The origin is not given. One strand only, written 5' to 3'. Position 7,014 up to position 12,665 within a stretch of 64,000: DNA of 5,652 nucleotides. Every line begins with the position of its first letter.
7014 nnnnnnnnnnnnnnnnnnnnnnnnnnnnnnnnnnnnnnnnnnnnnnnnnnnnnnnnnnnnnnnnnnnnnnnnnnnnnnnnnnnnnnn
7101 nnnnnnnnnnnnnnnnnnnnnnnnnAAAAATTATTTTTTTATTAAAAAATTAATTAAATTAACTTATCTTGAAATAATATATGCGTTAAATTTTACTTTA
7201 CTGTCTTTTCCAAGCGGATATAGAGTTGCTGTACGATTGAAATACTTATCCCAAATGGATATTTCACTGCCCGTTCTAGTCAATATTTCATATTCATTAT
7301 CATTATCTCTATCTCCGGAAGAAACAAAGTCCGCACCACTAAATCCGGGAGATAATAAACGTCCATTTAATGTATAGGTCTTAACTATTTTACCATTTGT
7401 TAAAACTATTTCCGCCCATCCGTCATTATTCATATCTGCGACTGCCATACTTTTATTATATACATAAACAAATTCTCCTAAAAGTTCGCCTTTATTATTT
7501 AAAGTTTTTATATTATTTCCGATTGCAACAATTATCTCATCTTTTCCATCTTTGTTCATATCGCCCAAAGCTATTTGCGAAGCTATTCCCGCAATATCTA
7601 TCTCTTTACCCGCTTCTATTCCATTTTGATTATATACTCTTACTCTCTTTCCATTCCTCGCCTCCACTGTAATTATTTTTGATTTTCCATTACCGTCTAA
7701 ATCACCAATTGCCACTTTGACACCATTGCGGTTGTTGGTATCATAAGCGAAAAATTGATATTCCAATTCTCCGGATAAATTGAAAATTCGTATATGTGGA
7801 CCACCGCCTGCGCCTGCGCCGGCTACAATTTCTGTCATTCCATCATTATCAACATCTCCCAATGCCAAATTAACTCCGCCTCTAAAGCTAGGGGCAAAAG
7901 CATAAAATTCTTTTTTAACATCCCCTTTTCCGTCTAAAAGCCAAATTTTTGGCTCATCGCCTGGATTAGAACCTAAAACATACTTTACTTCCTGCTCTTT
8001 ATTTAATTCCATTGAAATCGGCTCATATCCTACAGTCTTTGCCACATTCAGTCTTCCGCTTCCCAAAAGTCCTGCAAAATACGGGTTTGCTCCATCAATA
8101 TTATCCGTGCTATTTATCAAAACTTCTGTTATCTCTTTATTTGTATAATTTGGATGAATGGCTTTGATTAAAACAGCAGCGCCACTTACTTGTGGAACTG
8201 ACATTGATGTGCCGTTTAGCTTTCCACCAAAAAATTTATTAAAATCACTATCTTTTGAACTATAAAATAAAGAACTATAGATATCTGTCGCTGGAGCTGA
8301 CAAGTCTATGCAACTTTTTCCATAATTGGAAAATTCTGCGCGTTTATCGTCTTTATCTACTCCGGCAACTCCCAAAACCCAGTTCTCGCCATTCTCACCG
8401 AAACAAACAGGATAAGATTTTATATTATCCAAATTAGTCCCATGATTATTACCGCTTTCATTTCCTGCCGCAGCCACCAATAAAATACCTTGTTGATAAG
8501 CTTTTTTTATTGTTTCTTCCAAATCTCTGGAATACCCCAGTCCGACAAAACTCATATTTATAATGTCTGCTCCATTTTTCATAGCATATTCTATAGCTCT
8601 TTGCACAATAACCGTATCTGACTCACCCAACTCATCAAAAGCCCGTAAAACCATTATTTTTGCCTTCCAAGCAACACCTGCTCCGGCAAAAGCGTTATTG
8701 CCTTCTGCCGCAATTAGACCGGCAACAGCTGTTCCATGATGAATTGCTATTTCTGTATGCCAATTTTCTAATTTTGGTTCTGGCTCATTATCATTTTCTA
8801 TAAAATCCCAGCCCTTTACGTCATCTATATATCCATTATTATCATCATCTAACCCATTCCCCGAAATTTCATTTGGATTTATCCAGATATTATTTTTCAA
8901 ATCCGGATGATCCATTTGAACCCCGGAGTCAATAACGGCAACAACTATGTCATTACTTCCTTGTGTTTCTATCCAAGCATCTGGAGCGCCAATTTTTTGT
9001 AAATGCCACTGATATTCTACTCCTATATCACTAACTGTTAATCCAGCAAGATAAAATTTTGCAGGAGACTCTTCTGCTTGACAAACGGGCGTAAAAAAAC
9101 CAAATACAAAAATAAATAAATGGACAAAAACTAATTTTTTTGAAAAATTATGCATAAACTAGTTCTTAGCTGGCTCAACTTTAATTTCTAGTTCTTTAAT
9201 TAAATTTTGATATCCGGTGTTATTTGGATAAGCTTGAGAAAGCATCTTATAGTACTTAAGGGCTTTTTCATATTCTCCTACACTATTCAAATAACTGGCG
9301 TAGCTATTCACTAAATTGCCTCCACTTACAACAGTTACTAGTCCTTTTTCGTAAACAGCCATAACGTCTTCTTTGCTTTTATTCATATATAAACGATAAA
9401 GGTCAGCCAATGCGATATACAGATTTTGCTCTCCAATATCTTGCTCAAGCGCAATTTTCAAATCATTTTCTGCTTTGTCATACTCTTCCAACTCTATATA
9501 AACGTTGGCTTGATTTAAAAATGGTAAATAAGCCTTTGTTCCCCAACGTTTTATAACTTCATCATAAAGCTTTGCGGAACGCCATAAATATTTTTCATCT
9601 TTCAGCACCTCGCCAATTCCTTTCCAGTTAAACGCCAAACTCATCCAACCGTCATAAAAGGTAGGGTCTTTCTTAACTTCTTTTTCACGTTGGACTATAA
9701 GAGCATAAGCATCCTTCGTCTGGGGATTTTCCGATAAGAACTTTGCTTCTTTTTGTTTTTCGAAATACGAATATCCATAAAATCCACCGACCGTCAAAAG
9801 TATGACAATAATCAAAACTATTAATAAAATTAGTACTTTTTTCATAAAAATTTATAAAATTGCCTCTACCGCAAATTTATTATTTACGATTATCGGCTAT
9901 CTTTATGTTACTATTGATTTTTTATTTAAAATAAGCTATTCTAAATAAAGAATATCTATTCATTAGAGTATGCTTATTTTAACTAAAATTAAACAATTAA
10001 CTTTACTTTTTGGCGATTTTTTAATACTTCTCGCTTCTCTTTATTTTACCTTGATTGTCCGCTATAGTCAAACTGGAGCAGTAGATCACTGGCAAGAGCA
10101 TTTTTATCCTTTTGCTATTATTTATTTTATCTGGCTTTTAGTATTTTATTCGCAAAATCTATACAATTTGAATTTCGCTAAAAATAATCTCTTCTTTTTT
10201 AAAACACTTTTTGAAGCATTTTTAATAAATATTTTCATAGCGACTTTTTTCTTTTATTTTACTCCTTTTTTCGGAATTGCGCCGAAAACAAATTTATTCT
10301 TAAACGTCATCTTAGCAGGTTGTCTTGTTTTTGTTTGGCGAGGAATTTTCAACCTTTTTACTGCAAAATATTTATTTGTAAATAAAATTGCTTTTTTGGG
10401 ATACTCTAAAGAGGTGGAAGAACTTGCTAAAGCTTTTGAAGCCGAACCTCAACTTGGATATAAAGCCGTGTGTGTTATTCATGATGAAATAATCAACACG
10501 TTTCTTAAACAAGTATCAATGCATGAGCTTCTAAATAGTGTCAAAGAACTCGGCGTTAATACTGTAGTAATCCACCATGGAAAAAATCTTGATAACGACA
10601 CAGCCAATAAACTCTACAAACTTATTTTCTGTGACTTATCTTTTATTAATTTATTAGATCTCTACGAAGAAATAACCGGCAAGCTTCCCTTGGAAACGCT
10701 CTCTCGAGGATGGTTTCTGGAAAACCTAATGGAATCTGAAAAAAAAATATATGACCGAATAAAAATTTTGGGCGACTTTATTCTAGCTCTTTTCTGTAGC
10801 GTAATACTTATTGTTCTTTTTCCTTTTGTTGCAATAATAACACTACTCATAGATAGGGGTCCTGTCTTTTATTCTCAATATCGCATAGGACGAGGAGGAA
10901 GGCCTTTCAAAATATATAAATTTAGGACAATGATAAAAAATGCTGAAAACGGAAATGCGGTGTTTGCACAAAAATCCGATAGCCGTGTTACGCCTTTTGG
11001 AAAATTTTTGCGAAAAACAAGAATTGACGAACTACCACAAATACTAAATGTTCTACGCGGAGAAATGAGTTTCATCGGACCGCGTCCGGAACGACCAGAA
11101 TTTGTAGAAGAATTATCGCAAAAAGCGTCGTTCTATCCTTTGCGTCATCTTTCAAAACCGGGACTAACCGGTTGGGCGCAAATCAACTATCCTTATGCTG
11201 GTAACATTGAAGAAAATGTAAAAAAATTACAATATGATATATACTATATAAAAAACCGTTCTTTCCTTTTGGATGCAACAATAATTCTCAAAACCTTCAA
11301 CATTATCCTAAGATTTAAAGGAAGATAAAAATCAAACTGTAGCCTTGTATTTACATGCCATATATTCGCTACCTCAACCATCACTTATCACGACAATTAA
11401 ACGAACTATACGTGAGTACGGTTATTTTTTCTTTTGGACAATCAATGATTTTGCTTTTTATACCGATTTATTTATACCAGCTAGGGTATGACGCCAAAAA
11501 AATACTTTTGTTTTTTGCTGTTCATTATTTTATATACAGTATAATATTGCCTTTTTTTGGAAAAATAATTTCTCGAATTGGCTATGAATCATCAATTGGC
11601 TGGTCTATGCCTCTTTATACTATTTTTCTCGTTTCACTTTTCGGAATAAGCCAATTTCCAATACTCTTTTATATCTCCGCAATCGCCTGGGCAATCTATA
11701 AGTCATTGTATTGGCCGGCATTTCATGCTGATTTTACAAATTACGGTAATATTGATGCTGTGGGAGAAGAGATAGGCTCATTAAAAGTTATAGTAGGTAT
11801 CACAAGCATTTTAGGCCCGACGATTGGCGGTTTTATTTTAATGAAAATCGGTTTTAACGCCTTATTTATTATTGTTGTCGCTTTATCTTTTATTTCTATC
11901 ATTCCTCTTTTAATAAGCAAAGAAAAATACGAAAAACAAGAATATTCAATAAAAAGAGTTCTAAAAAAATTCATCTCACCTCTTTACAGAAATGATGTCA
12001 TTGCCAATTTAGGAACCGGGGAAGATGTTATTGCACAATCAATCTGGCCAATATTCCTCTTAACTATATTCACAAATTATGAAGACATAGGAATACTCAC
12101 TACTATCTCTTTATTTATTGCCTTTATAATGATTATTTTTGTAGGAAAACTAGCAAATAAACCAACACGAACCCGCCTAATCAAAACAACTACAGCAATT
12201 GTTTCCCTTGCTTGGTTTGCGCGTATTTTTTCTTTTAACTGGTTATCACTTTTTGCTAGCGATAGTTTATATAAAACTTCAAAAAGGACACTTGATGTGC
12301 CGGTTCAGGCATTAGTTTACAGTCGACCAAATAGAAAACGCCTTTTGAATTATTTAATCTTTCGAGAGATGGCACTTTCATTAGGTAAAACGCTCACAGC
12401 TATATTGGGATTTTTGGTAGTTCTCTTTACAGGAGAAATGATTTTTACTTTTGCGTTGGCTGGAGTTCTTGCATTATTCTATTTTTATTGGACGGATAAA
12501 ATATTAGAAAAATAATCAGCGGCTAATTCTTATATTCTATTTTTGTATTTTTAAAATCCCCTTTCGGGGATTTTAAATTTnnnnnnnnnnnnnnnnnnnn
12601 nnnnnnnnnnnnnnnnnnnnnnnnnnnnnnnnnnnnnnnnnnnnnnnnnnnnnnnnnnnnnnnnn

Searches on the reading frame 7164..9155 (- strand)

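Call 65: search_protein_families(library=pfam, proteins=[window:7164-9155:-], max_evalue=0.001)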
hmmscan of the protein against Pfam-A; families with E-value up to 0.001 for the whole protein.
window:7164-9155:- (663 aa): 3 families
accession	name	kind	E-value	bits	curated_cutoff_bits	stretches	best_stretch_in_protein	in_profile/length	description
PF00082.27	Peptidase_S8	-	1.8e-49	169.1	21.8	1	68-353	2-276/288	Subtilase family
PF01839.29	FG-GAP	-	1.1e-13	51.2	22.1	0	427-451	2-26/37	FG-GAP repeat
PF13517.12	FG-GAP_3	-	9.6e-12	45.8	26.9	1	485-543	1-61/61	FG-GAP-like repeat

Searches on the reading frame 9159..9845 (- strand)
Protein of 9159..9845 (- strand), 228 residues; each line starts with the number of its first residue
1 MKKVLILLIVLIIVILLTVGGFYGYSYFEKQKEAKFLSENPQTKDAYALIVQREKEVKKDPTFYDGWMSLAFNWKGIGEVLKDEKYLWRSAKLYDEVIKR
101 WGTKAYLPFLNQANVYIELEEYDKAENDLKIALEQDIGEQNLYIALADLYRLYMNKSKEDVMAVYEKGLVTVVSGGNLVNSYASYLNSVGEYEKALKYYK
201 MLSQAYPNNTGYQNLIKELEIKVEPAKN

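Call 65: search_protein_families(library=pfam, proteins=[window:9159-9845:-], max_evalue=0.001)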
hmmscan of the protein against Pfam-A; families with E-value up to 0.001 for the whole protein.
window:9159-9845:- (228 aa): 6 families
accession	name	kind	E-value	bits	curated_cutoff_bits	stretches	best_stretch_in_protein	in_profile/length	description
PF13428.12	TPR_14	-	7.1e-08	32.8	23.5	0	181-211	6-36/44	Tetratricopeptide repeat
PF00515.34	TPR_1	-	9e-07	28.9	27.8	0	110-136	5-31/34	Tetratricopeptide repeat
PF07719.23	TPR_2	-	4.3e-05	23.8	27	0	111-136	6-31/34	Tetratricopeptide repeat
PF13176.12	TPR_7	-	0.00029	21.1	27.9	0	187-203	11-26/36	Tetratricopeptide repeat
PF13424.12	TPR_12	-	0.00043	20.8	30.1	0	110-150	7-55/77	Tetratricopeptide repeat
PF23241.1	HAT_PRP39_C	-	0.00088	19.8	33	1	112-210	27-127/139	PRP39 C-terminal HAT repeat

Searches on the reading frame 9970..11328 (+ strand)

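Call 65: search_protein_families(library=pfam, proteins=[window:9970-11328:+], max_evalue=0.001)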
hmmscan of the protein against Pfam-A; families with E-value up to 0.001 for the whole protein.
window:9970-11328:+ (452 aa): 1 family
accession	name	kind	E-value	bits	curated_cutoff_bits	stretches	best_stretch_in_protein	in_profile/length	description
PF02397.22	Bac_transf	-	2.3e-63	213.4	27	1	267-447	3-178/179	Bacterial sugar transferase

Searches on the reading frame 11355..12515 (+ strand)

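Call 65: search_protein_families(library=pfam, proteins=[window:11355-12515:+], max_evalue=0.001)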
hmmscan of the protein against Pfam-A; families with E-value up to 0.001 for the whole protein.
window:11355-12515:+ (386 aa): 1 family
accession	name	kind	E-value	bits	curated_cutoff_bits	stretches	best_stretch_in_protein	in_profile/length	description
PF07690.21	MFS_1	-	2.6e-22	79.7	33.4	2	18-214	1-203/347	Major Facilitator Superfamily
